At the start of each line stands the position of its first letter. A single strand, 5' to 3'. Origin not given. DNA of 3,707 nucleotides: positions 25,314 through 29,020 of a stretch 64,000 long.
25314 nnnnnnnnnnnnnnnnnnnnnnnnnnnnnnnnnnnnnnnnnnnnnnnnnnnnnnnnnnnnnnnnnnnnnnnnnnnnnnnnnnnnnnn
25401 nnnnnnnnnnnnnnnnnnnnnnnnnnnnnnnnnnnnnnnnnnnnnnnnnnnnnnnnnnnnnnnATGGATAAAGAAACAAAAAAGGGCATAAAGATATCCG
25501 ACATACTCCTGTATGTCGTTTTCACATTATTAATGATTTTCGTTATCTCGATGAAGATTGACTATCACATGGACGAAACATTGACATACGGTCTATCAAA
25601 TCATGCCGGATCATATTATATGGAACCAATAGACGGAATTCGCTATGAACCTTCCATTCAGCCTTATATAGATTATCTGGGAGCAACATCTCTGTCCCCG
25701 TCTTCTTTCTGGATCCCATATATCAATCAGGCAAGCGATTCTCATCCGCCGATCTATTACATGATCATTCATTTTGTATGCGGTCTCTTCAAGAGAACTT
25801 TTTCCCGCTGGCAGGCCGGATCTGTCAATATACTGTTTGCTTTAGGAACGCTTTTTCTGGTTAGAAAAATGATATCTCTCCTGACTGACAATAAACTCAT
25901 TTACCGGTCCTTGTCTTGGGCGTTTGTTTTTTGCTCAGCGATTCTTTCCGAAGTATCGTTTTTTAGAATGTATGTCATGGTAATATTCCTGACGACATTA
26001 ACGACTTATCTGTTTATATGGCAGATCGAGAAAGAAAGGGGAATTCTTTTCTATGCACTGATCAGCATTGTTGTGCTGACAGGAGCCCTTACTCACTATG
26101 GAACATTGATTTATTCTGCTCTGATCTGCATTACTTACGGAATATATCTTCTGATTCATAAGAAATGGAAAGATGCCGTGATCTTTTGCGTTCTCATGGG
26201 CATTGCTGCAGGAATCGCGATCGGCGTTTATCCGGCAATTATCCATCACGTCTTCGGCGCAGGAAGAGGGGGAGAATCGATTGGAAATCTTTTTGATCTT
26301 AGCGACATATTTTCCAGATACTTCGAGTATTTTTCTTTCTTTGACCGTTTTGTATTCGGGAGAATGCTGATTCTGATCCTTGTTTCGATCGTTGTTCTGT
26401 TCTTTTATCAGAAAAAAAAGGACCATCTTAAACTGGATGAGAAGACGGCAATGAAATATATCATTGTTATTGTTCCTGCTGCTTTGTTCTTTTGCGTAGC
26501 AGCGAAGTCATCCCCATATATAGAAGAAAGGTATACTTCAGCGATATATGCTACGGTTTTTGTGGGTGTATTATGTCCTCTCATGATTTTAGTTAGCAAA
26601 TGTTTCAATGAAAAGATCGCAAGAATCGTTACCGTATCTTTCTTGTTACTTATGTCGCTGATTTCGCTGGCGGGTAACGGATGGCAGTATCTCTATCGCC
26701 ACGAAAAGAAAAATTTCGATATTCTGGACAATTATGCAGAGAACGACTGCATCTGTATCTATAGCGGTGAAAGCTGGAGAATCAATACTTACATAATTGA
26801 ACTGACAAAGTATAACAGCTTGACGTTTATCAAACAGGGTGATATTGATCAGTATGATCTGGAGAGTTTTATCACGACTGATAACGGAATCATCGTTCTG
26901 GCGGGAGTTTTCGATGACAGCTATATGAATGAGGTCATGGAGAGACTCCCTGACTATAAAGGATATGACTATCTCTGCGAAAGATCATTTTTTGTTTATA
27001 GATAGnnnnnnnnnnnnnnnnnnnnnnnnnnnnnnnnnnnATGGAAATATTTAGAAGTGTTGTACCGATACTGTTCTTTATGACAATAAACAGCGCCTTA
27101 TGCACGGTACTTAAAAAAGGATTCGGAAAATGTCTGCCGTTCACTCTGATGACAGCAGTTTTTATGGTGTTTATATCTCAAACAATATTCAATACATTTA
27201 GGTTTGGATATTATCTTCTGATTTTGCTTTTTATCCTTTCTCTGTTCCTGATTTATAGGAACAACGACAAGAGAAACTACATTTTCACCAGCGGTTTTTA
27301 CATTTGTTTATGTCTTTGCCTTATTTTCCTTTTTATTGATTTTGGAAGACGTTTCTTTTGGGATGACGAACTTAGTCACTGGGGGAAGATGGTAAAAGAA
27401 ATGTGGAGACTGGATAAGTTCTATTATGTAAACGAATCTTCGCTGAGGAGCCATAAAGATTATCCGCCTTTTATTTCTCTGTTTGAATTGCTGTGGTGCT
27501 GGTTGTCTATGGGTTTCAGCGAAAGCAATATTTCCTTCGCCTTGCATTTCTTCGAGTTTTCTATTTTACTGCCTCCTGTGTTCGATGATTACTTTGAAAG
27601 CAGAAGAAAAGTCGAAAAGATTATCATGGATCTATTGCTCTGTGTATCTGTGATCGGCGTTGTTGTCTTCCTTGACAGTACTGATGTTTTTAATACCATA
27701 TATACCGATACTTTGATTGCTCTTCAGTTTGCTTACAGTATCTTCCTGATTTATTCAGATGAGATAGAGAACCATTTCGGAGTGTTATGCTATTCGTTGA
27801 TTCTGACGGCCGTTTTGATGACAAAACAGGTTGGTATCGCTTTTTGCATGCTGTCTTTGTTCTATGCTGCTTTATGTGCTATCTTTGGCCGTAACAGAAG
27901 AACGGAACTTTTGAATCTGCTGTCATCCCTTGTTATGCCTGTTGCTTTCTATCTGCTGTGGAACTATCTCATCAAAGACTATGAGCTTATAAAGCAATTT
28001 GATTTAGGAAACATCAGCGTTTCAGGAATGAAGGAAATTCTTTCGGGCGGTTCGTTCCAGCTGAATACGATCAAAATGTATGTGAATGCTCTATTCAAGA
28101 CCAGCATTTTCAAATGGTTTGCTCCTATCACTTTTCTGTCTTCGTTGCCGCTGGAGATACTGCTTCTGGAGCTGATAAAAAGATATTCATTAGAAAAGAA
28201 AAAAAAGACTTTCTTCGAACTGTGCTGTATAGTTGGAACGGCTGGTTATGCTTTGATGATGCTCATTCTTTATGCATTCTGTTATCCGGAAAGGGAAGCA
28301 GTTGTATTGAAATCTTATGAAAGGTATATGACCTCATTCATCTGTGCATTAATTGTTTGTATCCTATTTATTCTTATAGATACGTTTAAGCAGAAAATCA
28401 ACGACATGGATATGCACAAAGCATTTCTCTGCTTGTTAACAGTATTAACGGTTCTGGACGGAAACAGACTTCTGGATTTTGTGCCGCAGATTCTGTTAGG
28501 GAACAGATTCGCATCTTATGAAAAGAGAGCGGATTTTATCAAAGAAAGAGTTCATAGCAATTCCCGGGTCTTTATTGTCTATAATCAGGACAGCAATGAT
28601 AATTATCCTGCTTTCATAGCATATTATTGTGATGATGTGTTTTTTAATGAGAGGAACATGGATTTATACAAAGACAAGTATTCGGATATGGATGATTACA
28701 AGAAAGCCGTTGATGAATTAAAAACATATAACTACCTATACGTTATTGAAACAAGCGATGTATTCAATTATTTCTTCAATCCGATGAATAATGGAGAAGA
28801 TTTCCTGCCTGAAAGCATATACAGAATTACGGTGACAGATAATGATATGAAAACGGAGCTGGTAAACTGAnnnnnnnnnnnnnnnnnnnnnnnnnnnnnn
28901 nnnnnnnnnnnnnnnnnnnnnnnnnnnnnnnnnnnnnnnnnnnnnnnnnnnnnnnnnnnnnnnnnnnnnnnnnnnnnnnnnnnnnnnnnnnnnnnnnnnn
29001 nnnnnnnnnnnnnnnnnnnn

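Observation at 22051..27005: Lipid-carrier decoration module for a 3-amino-3,6-dideoxyhexose with no N-acetyltransferase: a possible cationic wall modification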

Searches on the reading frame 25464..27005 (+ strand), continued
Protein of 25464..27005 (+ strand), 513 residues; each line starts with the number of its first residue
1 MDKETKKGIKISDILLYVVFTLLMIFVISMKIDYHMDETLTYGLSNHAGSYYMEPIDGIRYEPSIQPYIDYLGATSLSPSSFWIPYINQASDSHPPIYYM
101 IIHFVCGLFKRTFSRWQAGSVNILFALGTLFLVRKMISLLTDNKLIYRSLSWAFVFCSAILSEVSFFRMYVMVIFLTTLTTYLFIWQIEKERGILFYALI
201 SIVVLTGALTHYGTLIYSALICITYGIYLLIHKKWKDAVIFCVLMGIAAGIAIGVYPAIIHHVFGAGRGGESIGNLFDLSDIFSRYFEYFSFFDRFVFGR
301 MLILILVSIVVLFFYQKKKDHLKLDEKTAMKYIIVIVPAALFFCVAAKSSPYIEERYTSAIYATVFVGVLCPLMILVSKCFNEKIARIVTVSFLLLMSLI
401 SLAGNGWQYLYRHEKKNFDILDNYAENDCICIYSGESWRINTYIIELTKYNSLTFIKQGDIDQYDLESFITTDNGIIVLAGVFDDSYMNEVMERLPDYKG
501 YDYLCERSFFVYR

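Call 50: find_related_loci(query=A1, collection=metagenome_contigs, flank=10000)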
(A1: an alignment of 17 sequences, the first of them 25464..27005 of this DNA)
Query A1 (513 aa) in metagenome_contigs; peptide patterns used: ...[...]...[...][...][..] (x = any residue, [..] = any of these).
600 stretches matched a pattern (row limit reached: there are more); 163 encode a relative of the query (tblastn E <= 1e-3); the best 80 are kept; 80 distinct loci.
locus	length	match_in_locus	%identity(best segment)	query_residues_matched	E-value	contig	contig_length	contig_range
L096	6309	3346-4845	40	1-502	1e-118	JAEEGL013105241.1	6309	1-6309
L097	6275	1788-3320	39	6-512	2e-112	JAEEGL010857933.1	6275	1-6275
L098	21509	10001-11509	33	3-504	3e-85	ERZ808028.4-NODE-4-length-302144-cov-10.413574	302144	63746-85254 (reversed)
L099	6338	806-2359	34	15-513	3e-85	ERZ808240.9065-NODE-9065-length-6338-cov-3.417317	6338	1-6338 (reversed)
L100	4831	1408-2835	35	2-465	5e-82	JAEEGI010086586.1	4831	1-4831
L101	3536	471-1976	32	2-499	8e-80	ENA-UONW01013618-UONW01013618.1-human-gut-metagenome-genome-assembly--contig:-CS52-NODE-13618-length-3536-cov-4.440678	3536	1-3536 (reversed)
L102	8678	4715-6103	34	6-458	4e-71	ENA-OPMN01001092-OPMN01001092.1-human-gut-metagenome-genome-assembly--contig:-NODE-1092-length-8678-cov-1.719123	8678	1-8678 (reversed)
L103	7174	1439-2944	30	3-495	1e-60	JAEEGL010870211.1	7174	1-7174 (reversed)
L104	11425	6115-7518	29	33-495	1e-59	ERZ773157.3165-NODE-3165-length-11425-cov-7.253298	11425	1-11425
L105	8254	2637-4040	29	33-495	1e-59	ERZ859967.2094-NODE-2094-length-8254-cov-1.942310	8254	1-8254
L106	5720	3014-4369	29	11-462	4e-57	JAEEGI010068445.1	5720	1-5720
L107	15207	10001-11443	28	2-485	4e-46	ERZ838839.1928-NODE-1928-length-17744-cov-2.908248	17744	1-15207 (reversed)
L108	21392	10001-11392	27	6-464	3e-43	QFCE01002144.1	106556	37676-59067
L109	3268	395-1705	29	41-462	6e-38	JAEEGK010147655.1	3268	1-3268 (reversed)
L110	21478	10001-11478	34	11-499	3e-56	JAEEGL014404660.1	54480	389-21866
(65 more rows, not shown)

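Call 74: search_protein_families(library=pfam, proteins=[L095:557-2347:+, L095:3997-4956:+], max_evalue=1)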
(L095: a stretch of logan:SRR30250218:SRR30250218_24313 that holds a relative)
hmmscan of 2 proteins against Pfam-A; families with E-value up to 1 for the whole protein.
L095:557-2347:+ (596 aa): 18 families
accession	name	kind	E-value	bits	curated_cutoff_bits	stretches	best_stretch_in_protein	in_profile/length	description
PF00005.33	ABC_tran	-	3.2e-31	109.2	25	1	388-538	1-137/137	ABC transporter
PF00664.28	ABC_membrane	-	4.3e-19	69.7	28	1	61-284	16-240/274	ABC transporter transmembrane region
PF02463.25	SMC_N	-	2.7e-08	33.9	40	1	336-582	92-213/220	RecF/RecN/SMC N terminal domain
PF13555.12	AAA_29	-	0.0003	20.9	27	1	392-426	16-50/61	P-loop containing region of AAA domain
PF13401.12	AAA_22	-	0.0024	18.6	27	1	398-540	5-96/130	AAA domain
PF03193.22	RsgA_GTPase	-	0.0067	16.7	30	1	381-428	90-136/174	RsgA GTPase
PF20720.3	nSTAND3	-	0.01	16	27.2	1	395-444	14-62/155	Novel STAND NTPase 3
PF07728.20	AAA_5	-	0.012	16.1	22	1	401-459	2-58/139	AAA domain (dynein-related subfamily)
PF01583.26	APS_kinase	-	0.021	15.3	21.1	1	398-438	2-43/152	Adenylylsulphate kinase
PF01695.23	IstB_IS21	-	0.022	14.7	24.1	1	344-415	33-109/238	IstB-like ATP binding protein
PF00004.35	AAA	-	0.049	14.5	21.2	0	402-423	2-23/131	ATPase family associated with various cellular activities (AAA)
PF13481.12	AAA_25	-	0.049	13.7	27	1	394-415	29-50/195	AAA domain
PF13304.12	AAA_21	-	0.059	13.9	27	1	402-432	3-32/304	AAA domain, putative AbiEii toxin, Type IV TA system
PF06414.18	Zeta_toxin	-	0.061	13.2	22.3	1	403-444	21-62/199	Zeta toxin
PF13558.12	SbcC_Walker_B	-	0.073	13.8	27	1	527-552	63-88/90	SbcC/RAD50-like, Walker B motif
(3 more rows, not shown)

L095:3997-4956:+ (319 aa): 3 families
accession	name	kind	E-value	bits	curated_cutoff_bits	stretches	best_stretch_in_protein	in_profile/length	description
PF00535.33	Glycos_transf_2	-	3.8e-26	92.5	23.3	1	7-166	4-165/168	Glycosyl transferase family 2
PF03699.18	UPF0182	-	0.082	11.4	27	1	235-317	7-89/770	Uncharacterised protein family (UPF0182)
PF06530.18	Phage_antitermQ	-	0.088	13.2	26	1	129-182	3-57/118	Phage antitermination protein Q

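Call 81: search_protein_representatives(alignment_id=A1)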
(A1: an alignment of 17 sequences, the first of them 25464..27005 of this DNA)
Query: 17 sequences, 518 profile positions. Proteins with E-value up to 0.001 (for the whole library): 5069; up to 1e-10: 3125; up to 1e-30: 1979. The best 150 are listed.
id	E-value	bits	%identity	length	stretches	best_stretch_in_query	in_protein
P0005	1.6e-224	763.0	-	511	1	1-516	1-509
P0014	2.6e-191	653.4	-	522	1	1-518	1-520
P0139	4.3e-178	609.8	-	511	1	9-516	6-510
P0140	1.4e-171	588.3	-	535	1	8-516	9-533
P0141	8.5e-170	582.4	-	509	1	4-517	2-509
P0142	1.5e-164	565.1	-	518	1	8-517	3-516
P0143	3.8e-163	560.5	-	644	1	4-517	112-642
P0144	2.5e-162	557.8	-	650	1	13-517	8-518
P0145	5.6e-162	556.6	-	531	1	6-516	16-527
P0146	2.2e-160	551.4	-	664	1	10-517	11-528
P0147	5.6e-160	550.0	-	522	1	4-517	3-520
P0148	1.8e-159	548.4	-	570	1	4-517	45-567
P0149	2.3e-157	541.4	-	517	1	2-517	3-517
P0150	4.7e-157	540.4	-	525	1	9-517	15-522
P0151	7.4e-157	539.7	-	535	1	9-517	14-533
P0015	5.5e-154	530.3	-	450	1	4-436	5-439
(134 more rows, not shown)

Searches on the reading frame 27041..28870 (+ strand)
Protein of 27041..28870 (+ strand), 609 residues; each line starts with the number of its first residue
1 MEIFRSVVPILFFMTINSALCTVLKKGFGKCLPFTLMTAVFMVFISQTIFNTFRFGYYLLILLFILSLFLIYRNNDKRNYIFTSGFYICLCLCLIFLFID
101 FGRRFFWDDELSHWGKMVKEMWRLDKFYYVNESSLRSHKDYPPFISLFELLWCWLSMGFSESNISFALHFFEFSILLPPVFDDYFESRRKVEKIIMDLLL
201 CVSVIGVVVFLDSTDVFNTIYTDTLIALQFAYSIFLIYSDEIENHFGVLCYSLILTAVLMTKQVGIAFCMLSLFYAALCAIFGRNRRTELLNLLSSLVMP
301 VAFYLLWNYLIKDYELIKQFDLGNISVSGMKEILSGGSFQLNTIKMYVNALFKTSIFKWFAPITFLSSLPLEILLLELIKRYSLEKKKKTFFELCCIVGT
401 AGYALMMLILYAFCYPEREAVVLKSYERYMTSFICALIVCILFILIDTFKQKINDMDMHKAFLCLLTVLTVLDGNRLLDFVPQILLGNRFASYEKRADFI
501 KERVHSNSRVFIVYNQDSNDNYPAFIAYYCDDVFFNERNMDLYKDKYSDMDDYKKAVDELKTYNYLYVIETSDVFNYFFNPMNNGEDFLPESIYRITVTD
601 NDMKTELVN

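Call 4: search_protein_families(library=pfam, proteins=[window:27041-28870:+], max_evalue=0.01)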
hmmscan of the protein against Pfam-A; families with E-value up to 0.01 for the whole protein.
window:27041-28870:+ (609 aa): 0 families

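Call 5: search_protein_families(library=ncbifam, proteins=[window:27041-28870:+], max_evalue=0.01)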
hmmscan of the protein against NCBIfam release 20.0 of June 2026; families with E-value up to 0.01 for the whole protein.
window:27041-28870:+ (609 aa): 0 families

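Call 73: search_solved_structures(query=A3, max_evalue=10)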
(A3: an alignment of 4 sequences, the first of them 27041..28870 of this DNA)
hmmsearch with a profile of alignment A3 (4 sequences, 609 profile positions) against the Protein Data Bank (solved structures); distinct sequences matched with E-value up to 10: 0.

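Call 74: search_protein_families(library=pfam, proteins=[window:27041-28870:+], max_evalue=1)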
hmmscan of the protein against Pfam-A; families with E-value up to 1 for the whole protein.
window:27041-28870:+ (609 aa): 2 families
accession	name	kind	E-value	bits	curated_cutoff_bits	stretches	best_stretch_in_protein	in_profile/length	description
PF22570.1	LiaF-TM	-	0.05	14.9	27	1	204-283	8-87/98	LiaF transmembrane domain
PF04932.20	Wzy_C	-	0.16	12.2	31.7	1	43-113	4-65/149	O-Antigen ligase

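Call 82: find_homologous_proteins(query=window:27041-28870:+, max_evalue=1e-10)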
Query window:27041-28870:+ (609 aa): 42 proteins with E <= 1e-10 among 8000 candidates.
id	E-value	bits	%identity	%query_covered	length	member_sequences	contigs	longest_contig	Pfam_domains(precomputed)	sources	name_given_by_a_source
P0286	0.0e+0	1099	100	81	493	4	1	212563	-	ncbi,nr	ncbi:MAG: hypothetical protein IKE50_05420 [Erysipelotrichaceae bacterium]|nr:hypothetical protein [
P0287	1.6e-229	782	57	100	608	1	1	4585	-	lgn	-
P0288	1.9e-217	742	53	100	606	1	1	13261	-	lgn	-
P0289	3.3e-209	715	54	95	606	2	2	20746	-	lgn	-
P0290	5.1e-208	711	50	100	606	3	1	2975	-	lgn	-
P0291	1.7e-207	709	53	100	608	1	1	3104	-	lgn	-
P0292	7.7e-204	697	51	100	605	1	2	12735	-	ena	-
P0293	3.5e-203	695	51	100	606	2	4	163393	-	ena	-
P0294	4.3e-203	695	50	100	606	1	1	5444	-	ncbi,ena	-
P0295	1.9e-202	693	49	100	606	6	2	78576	-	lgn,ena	-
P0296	9.1e-201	687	50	100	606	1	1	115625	-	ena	-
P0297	8.1e-200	684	49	100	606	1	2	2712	-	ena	-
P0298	1.0e-199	683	50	100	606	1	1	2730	-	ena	-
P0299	4.0e-199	682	50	100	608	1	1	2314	-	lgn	-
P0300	7.4e-197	674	49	100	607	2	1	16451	-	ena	-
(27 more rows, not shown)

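Call 95: predict_structure(alignment_id=A4)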
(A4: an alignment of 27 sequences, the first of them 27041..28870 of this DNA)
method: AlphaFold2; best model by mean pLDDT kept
length: 609 residues; sequences in the alignment: 27
mean_pLDDT: 89.8   pTM: 0.90
mean pLDDT of the five models: 89.8, 89.7, 89.1, 88.2, 87.3
residues with pLDDT >= 90: 400; 70-90: 188; 50-70: 21; < 50: 0
segments of 3 or more residues with pLDDT < 50: none
pLDDT, mean of each block of 10 residues (from residue 1): 86 98 97 98 97 97 98 95 96 92 80 88 95 88 94 94 92 95 91 92 89 68 83 95 93 96 91 95 85 92 94 80 75 81 92 83 90 95 90 96 93 84 86 93 94 91 88 72 82 92 93 80 88 82 84 89 94 93 94 92 89
secondary structure, 60 per line:
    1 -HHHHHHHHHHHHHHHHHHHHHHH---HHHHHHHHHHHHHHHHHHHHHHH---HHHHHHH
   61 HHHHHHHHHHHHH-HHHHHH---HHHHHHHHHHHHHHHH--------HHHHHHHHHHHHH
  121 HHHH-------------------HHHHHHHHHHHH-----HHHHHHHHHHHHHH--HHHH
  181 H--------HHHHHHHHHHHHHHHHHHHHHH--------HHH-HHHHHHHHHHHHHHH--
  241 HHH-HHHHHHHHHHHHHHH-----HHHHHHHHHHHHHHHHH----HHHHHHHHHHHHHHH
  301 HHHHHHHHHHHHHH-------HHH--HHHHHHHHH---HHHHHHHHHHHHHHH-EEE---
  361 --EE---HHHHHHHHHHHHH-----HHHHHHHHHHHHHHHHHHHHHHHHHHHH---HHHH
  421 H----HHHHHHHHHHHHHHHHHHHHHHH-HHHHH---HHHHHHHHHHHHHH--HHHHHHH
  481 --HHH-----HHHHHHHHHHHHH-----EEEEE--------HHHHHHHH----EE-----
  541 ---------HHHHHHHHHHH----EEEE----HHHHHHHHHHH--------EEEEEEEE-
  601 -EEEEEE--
elements in order: H2-24 H28-50 H54-73 H75-80 H84-99 H108-124 H144-155 H161-174 H177-181 H190-211 H224-238 H245-259 H265-281 H286-314 H327-335 H339-353 E355-357 H368-380 H386-413 H417-421 H426-448 H450-454 H458-471 H474-480 H491-503 E509-513 H522-529 H550-560 E565-568 H573-583 E592-599 E602-607

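Call 97: fold_search(model_id=the predicted structure, library=pdb)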
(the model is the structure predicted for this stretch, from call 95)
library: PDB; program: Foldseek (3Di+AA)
matches with E <= 10: 417; with E <= 0.001: 2
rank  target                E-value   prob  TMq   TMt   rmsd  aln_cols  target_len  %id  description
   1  8if8_C                1.8e-04  1.00  0.40  0.41  14.4       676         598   10  Arabinosyltransferase AftA (released 2023-05-31)
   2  8if8_B                2.9e-04  1.00  0.42  0.41  13.9       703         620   10  Arabinosyltransferase AftA (released 2023-05-31)
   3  5ogl_A                5.2e-03  1.00  0.39  0.34  11.3       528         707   14  Structure of bacterial oligosaccharyltransferase PglB in complex with an acceptor peptide and an lipid-linked oligosac (released 2017-10-25)
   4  6gxc_A                5.9e-03  1.00  0.37  0.33  11.8       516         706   14  Bacterial oligosaccharyltransferase PglB in complex with an inhibitory peptide and a reactive lipid-linked oligosaccha (released 2018-11-14)
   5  8b6l_I                9.1e-03  1.00  0.39  0.36  13.5       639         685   10  Subtomogram average of the human Sec61-TRAP-OSTA-translocon (released 2022-12-07)
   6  5f15                  2.7e-02  0.98  0.35  0.39  15.6       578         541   13  Crystal Structure of ArnT from Cupriavidus metallidurans bound to Undecaprenyl phosphate (released 2016-02-17)
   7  7zlh_A                3.9e-02  0.57  0.22  0.21  14.9       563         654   10  Cryo-EM structure of C-mannosyltransferase CeDPY19, in apo state, bound to CMT2-Fab and anti-Fab nanobody (released 2023-01-11)
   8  6c26_A                4.7e-02  0.95  0.29  0.28  13.8       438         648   11  The Cryo-EM structure of a eukaryotic oligosaccharyl transferase complex (released 2018-01-31)
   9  6w98_A                6.1e-02  0.85  0.25  0.14  16.9       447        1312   14  Single-Particle Cryo-EM Structure of Arabinofuranosyltransferase AftD from Mycobacteria (released 2020-05-13)
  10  8agb_A                8.6e-02  0.96  0.37  0.36  13.6       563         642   12  Structure of yeast oligosaccharylransferase complex with lipid-linked oligosaccharide bound (released 2022-12-07)
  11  9dlh                  9.3e-02  0.89  0.32  0.32  10.2       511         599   11  donor substrate analog-bound AftB (released 2025-06-25)
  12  9m0d_R                1.1e-01  0.30  0.11  0.19  19.6       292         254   12  Cryo-EM structure of neurotensin receptor 1 in complex with beta-arrestin 1 (released 2025-04-09)
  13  6p25_B                1.2e-01  0.91  0.21  0.19   9.5       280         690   13  Structure of S. cerevisiae protein O-mannosyltransferase Pmt1-Pmt2 complex bound to the sugar donor and a peptide acce (released 2019-07-10)
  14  4tpj_B                1.3e-01  0.12  0.12  0.15  22.3       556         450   10  Selectivity mechanism of a bacterial homologue of the human drug peptide transporters PepT1 and PepT2 (released 2014-07-09)
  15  5ezm                  1.3e-01  0.90  0.34  0.38  18.0       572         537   12  Crystal Structure of ArnT from Cupriavidus metallidurans in the apo state (released 2016-02-17)
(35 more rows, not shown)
